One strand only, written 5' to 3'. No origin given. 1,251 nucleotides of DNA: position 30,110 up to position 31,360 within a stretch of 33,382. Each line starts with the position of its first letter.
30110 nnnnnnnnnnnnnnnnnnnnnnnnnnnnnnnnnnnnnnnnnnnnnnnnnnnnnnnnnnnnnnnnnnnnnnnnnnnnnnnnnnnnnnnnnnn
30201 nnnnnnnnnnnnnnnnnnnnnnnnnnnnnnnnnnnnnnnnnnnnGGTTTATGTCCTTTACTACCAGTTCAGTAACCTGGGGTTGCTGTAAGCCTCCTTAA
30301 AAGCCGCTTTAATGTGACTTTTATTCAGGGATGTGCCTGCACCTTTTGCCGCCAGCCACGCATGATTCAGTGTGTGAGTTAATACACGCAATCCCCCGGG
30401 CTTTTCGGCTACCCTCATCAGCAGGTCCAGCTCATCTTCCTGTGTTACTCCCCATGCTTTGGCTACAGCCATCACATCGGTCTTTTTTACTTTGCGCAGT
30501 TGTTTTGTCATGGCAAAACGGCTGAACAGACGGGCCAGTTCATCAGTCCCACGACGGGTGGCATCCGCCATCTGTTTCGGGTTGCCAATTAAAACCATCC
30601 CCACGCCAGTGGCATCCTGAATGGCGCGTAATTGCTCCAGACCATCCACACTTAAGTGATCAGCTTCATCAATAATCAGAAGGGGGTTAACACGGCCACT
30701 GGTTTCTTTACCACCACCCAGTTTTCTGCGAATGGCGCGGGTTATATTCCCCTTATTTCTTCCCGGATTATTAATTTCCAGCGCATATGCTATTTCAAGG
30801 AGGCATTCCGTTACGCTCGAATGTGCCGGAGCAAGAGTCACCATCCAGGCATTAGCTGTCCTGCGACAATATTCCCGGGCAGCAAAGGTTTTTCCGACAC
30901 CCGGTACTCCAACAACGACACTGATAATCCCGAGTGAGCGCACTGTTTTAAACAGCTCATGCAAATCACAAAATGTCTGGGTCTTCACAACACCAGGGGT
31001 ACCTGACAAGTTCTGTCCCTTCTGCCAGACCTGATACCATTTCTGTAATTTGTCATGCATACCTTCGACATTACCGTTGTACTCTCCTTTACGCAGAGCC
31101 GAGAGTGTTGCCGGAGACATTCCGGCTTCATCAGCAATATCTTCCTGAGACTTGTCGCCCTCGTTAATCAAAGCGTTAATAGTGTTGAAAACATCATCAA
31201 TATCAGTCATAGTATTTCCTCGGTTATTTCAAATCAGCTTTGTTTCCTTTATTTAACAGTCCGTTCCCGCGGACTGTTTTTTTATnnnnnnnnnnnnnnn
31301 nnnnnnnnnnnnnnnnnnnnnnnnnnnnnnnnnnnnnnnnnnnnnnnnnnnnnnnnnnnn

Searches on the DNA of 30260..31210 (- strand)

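Call 50: search_dna_similar(query=L033:1-6700:+, collection=ecoli_genomes, mode=near, max_rows=3)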
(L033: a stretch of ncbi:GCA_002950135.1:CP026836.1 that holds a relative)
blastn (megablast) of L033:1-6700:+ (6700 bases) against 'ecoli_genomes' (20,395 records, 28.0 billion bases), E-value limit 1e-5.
Records with a match: 5443; places in all: 12233; records where one place covers at least 80% of the query: 0.
Genomes with a match: 5423 of 5426; with a place that covers at least 80% of the query: 0. Places per genome that has any: lowest 1, median 2, highest 5. On chromosomes: 12207 places; on plasmids: 26.
Best place of each record, by identity: >=99% 5; 95-99% 5427; 90-95% 10; 80-90% 1.
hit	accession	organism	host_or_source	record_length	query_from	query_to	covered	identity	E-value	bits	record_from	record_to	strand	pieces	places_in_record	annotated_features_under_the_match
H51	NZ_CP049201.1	Escherichia coli strain PapRG-04-4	Papio papio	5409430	1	4952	74%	98.6%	0e+0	8769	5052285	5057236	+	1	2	ybdG: mechanosensitive ion channel YbdG | ybdK: YbdK family carboxylate-amine ligase | nfsB: oxygen-insensitive NAD(P)H nitroreductase | pheP: phenylalanine transporter | ybdF: MmcQ/YjbR family DNA-binding protein | and 2 other names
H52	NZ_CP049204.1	Escherichia coli strain PapM-32-1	Papio papio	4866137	1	4952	74%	98.6%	0e+0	8983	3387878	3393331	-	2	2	ybdG: mechanosensitive ion channel YbdG | ybdK: YbdK family carboxylate-amine ligase | nfsB: oxygen-insensitive NAD(P)H nitroreductase | pheP: phenylalanine transporter | ybdF: MmcQ/YjbR family DNA-binding protein | and 3 other names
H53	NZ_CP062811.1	Escherichia coli strain Res13-Sevr-PER07-33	Sus scrofa domesticus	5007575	1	4952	74%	98.5%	0e+0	8746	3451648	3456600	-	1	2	ybdG: mechanosensitive ion channel YbdG | ybdK: YbdK family carboxylate-amine ligase | nfsB: oxygen-insensitive NAD(P)H nitroreductase | pheP: phenylalanine transporter | ybdF: MmcQ/YjbR family DNA-binding protein | and 2 other names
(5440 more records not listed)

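Call 51: get_annotated_region(hit=H51, flank=100)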
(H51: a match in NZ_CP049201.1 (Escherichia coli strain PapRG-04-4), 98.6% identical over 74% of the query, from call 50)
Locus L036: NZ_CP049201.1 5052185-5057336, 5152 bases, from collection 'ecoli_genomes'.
description: Escherichia coli strain PapRG-04-4 chromosome, complete genome
organism: Escherichia coli strain PapRG-04-4 (NCBI taxid 562)
replicon: chromosome; assembly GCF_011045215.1
host: Papio papio; source: stool; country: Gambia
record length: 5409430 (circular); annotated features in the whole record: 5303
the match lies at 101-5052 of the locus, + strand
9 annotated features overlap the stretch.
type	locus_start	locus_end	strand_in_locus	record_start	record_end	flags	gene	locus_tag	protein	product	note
CDS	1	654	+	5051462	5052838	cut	pheP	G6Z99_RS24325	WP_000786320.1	phenylalanine transporter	-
CDS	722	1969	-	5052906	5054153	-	ybdG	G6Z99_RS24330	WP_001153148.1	mechanosensitive ion channel YbdG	-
CDS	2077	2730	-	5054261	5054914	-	nfsB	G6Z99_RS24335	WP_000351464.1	oxygen-insensitive NAD(P)H nitroreductase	-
CDS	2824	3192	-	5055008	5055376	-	ybdF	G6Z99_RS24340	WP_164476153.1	MmcQ/YjbR family DNA-binding protein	-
CDS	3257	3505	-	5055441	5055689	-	ybdJ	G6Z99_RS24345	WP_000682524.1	DUF1158 domain-containing protein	-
CDS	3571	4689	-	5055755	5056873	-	ybdK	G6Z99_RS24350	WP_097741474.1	YbdK family carboxylate-amine ligase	-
CDS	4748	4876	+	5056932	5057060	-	-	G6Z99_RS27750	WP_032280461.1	hypothetical protein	-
CDS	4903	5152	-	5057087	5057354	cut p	-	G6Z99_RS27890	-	hypothetical protein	frameshifted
CDS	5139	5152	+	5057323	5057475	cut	hokE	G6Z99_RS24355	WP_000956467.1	type I toxin-antitoxin system toxin HokE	-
